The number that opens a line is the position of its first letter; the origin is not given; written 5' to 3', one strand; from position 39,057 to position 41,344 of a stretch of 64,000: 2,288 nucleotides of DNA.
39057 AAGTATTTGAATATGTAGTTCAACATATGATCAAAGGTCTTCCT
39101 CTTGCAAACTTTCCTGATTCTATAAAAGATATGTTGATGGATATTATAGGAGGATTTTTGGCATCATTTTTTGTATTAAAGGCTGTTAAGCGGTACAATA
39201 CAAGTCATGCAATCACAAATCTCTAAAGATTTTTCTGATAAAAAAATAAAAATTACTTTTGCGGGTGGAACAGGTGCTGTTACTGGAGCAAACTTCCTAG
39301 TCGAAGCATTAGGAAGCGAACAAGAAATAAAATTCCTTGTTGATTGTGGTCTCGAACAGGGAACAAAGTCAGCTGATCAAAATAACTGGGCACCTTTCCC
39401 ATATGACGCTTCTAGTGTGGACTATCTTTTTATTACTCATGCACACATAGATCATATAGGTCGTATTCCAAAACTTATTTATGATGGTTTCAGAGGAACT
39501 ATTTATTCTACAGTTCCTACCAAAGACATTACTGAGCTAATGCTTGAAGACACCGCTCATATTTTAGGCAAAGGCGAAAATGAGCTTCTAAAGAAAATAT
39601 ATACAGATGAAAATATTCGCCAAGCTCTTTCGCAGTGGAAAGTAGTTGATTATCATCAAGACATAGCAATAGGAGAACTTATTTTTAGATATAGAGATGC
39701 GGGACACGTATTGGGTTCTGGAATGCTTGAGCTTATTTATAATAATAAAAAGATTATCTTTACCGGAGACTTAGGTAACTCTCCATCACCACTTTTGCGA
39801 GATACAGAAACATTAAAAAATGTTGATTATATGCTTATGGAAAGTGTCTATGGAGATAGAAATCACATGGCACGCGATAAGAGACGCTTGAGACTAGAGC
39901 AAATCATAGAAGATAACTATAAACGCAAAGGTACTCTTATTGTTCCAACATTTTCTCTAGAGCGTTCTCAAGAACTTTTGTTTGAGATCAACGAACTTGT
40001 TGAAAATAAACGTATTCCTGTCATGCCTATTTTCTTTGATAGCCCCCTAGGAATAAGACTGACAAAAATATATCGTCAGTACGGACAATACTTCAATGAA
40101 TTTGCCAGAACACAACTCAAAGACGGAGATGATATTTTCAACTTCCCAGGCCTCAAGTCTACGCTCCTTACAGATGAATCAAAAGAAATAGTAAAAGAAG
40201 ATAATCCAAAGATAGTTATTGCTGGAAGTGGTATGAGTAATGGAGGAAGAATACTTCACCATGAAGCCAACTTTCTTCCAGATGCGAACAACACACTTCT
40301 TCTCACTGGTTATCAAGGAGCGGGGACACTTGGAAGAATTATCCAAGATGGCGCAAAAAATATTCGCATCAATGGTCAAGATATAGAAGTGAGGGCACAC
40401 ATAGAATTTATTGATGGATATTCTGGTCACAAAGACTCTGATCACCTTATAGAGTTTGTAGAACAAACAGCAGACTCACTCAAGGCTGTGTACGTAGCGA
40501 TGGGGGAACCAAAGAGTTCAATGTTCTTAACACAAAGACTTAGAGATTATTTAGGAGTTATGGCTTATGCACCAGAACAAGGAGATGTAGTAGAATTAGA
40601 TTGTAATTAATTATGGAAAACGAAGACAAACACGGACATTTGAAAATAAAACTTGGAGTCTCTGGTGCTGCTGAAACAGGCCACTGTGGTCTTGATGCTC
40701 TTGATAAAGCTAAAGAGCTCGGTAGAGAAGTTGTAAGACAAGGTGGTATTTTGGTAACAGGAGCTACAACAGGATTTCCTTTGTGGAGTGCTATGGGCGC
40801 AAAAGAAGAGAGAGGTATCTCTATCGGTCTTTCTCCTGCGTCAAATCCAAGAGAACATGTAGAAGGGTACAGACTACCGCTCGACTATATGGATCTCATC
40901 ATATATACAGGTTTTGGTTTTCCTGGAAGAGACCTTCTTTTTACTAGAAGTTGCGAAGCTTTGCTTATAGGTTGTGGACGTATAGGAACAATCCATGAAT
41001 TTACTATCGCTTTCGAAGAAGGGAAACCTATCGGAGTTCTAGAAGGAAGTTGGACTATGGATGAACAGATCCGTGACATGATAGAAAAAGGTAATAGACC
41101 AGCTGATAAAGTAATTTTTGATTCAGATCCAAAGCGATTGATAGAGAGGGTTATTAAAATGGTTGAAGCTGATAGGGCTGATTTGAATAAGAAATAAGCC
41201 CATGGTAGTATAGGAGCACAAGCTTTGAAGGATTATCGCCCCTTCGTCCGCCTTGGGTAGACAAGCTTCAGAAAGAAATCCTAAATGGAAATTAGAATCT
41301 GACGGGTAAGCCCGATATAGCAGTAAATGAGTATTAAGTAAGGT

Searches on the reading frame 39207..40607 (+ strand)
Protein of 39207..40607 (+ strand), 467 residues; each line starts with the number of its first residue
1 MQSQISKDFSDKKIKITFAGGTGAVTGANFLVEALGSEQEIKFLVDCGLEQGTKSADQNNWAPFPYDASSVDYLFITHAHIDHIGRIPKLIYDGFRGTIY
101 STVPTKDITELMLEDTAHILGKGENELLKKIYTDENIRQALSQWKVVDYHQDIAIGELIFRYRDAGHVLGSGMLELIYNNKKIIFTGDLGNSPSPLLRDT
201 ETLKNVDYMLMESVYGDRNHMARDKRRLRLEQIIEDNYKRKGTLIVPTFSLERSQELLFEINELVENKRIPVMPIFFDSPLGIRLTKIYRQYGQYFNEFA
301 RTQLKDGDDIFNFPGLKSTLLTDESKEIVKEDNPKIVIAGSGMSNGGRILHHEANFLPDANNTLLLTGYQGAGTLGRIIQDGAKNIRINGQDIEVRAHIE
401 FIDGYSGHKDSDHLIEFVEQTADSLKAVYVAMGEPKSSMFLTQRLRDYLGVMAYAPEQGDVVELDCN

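Call 11: search_protein_families(library=pfam, proteins=[window:39207-40607:+])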
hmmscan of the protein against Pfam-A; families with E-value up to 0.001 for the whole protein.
window:39207-40607:+ (467 aa): 5 families
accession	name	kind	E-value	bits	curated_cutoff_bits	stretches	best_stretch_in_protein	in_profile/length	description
PF10996.14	Beta-Casp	-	1.8e-32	112.8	27.7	1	255-378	2-119/120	Beta-Casp domain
PF16661.11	Lactamase_B_6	-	4e-12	46.4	27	1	40-205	6-178/193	Metallo-beta-lactamase superfamily domain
PF00753.33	Lactamase_B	-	1.8e-10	41.5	22.7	1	42-205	17-171/196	Metallo-beta-lactamase superfamily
PF12706.13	Lactamase_B_2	-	6.6e-09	36.1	27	1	43-219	3-171/200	Beta-lactamase superfamily domain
PF07521.17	RMMBL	-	2.4e-08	34.3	21.6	1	392-456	1-63/63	Zn-dependent metallo-hydrolase RNA specificity domain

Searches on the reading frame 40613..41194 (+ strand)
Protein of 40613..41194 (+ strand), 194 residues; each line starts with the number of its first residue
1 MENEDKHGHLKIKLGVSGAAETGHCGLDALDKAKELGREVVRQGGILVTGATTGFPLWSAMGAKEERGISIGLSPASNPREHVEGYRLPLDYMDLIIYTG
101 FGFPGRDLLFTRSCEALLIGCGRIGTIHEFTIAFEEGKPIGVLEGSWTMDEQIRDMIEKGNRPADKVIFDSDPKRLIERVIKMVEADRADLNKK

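Call 11: search_protein_families(library=pfam, proteins=[window:40613-41194:+])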
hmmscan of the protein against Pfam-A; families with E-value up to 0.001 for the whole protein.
window:40613-41194:+ (194 aa): 1 family
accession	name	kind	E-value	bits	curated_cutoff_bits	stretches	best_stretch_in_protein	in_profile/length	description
PF18306.6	LDcluster4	-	1.6e-29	102.9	26.3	1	11-176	1-150/151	SLOG cluster4 family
